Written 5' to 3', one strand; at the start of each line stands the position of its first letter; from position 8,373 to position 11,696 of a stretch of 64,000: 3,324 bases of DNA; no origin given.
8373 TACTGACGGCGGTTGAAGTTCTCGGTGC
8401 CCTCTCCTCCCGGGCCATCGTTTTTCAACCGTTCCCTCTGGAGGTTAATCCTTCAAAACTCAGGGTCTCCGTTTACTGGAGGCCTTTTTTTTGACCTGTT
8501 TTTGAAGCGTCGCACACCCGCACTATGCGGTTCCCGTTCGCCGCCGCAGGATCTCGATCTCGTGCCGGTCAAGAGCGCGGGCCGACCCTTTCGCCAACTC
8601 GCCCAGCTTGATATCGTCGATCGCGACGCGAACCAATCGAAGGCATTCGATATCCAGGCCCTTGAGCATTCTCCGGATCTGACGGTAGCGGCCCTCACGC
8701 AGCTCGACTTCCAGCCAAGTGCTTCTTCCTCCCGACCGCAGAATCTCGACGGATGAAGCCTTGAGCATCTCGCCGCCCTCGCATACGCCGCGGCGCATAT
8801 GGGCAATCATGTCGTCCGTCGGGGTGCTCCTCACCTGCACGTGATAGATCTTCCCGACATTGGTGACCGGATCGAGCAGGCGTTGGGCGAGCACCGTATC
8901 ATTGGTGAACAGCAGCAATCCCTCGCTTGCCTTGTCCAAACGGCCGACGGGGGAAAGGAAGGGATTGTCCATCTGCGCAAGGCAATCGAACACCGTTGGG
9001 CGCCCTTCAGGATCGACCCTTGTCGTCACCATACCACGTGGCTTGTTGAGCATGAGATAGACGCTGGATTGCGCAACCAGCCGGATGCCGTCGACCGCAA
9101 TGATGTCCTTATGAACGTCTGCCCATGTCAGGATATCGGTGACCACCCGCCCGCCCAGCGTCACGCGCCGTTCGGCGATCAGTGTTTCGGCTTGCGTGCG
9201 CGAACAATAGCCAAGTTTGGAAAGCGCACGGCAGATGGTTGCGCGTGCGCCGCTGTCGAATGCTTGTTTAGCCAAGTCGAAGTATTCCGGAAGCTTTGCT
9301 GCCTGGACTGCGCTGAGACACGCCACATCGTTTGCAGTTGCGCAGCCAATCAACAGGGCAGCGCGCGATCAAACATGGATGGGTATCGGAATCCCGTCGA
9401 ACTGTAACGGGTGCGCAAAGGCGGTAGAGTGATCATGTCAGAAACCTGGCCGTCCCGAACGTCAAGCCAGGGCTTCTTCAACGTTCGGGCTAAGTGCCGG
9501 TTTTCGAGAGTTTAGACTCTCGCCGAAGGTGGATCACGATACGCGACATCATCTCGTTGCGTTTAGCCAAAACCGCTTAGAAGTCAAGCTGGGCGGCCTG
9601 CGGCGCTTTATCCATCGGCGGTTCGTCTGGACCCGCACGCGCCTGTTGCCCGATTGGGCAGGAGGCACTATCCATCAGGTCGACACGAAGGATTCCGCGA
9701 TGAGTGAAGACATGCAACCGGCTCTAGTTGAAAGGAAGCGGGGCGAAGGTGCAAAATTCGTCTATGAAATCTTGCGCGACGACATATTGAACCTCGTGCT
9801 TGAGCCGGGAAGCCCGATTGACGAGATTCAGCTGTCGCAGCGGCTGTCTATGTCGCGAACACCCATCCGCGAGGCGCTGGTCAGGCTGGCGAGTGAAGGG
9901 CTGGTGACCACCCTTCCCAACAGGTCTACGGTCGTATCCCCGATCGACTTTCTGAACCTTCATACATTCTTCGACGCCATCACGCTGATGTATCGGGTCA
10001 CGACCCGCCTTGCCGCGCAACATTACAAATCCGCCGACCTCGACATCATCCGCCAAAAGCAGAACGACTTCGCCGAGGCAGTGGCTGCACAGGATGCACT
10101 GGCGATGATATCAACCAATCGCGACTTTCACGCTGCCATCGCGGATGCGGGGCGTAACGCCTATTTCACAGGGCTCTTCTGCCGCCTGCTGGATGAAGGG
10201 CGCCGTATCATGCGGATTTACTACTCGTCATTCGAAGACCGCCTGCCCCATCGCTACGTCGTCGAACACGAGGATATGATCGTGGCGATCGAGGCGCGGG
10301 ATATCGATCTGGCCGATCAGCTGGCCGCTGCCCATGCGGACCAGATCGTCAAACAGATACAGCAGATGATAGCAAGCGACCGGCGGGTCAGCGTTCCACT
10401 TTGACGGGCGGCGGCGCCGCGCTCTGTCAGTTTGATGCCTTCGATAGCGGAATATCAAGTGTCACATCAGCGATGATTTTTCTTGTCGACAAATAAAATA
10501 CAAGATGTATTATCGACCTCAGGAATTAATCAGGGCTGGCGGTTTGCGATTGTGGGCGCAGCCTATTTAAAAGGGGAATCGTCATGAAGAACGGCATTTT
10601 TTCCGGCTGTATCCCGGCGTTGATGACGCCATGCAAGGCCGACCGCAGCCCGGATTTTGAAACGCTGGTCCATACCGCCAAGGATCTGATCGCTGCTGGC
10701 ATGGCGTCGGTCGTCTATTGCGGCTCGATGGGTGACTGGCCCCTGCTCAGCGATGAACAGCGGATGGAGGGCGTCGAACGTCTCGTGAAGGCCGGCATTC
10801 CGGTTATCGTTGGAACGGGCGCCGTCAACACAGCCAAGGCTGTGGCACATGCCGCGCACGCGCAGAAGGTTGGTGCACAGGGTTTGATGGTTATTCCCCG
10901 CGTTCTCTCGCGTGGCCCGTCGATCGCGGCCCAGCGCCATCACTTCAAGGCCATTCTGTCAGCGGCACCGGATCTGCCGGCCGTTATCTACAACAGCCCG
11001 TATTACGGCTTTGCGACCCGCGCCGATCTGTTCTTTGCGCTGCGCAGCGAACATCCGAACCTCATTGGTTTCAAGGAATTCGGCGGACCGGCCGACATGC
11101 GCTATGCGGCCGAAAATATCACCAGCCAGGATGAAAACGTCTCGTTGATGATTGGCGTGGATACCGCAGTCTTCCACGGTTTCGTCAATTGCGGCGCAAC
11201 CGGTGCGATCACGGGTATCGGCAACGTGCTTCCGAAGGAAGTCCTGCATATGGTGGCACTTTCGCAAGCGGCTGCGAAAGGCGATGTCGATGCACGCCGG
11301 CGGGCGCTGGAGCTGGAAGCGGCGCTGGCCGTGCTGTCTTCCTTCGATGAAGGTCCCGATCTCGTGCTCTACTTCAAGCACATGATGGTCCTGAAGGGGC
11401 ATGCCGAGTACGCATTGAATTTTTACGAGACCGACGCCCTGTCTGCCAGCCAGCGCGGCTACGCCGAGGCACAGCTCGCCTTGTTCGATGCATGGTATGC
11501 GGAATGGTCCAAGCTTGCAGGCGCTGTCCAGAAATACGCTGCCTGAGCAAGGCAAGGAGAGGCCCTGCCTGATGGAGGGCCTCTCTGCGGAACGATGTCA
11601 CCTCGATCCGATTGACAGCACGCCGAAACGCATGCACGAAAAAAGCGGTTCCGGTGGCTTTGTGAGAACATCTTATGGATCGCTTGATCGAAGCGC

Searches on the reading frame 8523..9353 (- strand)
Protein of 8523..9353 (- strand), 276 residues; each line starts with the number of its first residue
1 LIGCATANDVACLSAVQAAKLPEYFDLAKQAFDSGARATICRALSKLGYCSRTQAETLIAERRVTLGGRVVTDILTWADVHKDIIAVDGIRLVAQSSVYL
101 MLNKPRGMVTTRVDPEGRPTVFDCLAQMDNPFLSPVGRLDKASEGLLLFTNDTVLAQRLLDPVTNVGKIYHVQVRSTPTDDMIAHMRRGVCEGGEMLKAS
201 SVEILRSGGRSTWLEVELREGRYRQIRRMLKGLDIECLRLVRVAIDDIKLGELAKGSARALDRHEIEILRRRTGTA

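Call 32: search_protein_families(library=pfam, proteins=[window:8523-9353:-], max_evalue=0.01)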
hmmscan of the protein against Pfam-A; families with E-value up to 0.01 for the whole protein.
window:8523-9353:- (276 aa): 2 families
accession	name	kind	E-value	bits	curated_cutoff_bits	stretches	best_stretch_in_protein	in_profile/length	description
PF00849.27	PseudoU_synth_2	-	1.1e-21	78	26.8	1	99-230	2-150/152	RNA pseudouridylate synthase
PF01479.30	S4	-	1.3e-06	28.4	22.8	1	44-73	7-37/48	S4 domain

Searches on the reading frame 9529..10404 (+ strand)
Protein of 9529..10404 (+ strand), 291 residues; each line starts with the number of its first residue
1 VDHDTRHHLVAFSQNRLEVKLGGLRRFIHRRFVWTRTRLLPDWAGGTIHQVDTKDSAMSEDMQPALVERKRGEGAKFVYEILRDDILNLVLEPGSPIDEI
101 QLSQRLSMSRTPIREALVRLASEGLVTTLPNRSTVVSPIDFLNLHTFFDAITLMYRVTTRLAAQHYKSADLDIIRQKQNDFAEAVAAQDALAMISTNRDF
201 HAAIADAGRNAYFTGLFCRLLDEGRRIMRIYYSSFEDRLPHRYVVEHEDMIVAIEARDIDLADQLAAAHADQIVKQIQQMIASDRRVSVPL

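Call 32: search_protein_families(library=pfam, proteins=[window:9529-10404:+], max_evalue=0.01)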
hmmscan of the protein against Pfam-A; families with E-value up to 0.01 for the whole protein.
window:9529-10404:+ (291 aa): 2 families
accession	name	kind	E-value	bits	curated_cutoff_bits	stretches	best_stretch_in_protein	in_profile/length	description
PF00392.27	GntR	-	1.2e-16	60.5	27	1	76-136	3-64/64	Bacterial regulatory proteins, gntR family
PF07729.17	FCD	-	2.9e-16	60.4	24.3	1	158-271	13-124/125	FCD domain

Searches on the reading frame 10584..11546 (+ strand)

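Call 32: search_protein_families(library=pfam, proteins=[window:10584-11546:+], max_evalue=0.01)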
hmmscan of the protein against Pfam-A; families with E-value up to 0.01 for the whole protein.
window:10584-11546:+ (320 aa): 1 family
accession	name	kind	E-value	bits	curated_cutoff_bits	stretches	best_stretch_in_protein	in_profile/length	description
PF00701.28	DHDPS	-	4.7e-33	114.6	22.1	1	6-229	2-223/289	Dihydrodipicolinate synthetase family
